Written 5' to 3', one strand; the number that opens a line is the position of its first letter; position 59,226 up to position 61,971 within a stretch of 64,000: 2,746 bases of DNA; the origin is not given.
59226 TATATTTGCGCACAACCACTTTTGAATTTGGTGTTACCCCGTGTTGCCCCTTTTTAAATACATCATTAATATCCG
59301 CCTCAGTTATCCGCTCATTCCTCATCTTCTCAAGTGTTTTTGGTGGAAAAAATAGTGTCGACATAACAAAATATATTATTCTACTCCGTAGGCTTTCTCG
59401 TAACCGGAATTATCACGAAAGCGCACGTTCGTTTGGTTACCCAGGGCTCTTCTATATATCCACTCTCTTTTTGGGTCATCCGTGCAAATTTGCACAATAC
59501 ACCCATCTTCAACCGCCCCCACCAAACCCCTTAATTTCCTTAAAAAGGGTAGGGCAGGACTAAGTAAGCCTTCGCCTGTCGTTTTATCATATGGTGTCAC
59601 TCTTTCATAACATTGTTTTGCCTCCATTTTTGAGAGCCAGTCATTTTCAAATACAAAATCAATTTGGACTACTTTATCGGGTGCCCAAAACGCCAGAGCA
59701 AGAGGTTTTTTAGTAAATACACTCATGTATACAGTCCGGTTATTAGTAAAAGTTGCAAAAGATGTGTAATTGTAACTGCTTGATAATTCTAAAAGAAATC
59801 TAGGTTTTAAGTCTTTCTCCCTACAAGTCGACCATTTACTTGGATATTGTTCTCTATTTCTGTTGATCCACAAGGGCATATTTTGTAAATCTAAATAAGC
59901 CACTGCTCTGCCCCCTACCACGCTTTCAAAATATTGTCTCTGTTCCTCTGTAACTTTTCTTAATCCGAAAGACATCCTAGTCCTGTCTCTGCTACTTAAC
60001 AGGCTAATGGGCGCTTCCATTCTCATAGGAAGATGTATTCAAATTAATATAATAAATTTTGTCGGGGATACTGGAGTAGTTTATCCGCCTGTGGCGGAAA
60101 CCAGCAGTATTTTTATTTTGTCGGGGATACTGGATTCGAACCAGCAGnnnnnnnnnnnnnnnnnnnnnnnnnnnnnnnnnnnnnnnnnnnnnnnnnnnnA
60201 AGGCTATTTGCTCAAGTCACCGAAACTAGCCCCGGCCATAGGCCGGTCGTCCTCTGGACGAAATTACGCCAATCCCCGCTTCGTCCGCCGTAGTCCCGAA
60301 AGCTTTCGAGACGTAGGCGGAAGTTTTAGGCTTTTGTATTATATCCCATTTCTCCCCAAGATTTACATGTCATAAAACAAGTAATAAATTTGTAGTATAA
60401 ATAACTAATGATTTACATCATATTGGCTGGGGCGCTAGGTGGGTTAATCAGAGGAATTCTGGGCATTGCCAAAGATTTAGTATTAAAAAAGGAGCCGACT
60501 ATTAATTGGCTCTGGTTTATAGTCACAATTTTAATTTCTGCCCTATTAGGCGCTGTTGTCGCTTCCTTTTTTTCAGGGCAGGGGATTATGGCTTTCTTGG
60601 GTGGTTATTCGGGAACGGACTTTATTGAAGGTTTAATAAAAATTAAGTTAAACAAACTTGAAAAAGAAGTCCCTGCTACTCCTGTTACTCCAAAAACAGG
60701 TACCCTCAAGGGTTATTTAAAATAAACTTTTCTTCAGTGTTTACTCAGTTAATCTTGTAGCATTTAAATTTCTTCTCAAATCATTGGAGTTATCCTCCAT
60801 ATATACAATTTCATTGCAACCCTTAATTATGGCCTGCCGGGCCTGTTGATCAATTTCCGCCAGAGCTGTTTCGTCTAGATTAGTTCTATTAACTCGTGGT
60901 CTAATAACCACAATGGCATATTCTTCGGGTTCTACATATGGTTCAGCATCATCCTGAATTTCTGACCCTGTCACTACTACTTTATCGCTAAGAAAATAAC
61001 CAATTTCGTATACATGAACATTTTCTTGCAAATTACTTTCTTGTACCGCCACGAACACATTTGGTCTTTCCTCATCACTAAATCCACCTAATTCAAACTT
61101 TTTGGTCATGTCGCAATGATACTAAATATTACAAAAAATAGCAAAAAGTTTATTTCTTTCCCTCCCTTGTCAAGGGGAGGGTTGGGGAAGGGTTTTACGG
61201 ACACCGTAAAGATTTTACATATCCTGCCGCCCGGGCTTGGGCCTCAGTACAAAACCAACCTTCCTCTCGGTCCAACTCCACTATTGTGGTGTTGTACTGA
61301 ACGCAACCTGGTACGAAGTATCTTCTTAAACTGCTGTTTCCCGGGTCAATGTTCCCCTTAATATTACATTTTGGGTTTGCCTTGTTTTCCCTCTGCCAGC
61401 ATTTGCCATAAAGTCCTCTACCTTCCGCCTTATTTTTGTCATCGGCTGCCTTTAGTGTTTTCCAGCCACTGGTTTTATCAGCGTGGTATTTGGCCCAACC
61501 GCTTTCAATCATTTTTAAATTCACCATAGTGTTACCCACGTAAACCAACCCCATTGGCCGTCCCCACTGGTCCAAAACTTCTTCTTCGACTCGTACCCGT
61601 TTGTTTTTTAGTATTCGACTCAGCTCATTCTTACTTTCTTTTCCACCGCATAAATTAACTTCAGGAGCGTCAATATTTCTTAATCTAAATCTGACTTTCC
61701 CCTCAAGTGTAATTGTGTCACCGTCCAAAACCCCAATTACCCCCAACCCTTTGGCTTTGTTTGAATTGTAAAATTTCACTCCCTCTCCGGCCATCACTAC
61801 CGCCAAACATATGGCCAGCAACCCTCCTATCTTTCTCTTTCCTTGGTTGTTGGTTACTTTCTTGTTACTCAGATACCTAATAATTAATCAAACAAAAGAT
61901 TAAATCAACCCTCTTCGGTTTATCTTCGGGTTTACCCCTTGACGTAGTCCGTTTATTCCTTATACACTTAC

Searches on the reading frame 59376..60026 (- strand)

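Call 3: search_protein_families(library=pfam, proteins=[window:59376-60026:-], max_evalue=0.1)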
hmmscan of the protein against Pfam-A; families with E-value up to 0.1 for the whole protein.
window:59376-60026:- (216 aa): 1 family
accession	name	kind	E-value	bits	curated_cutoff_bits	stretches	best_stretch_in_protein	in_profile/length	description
PF18636.7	Sld7_N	-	0.03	15.2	25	1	34-60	39-65/122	Mitochondrial morphogenesis protein SLD7 N-terminal domain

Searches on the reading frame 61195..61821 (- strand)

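Call 76: search_protein_families(library=pfam, proteins=[window:61195-61821:-], max_evalue=0.01)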
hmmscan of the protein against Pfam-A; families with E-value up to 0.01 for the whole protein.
window:61195-61821:- (208 aa): 1 family
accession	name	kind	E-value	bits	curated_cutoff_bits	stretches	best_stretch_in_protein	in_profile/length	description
PF00565.23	SNase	-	2.7e-12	47.5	21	1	44-137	1-104/107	Staphylococcal nuclease homologue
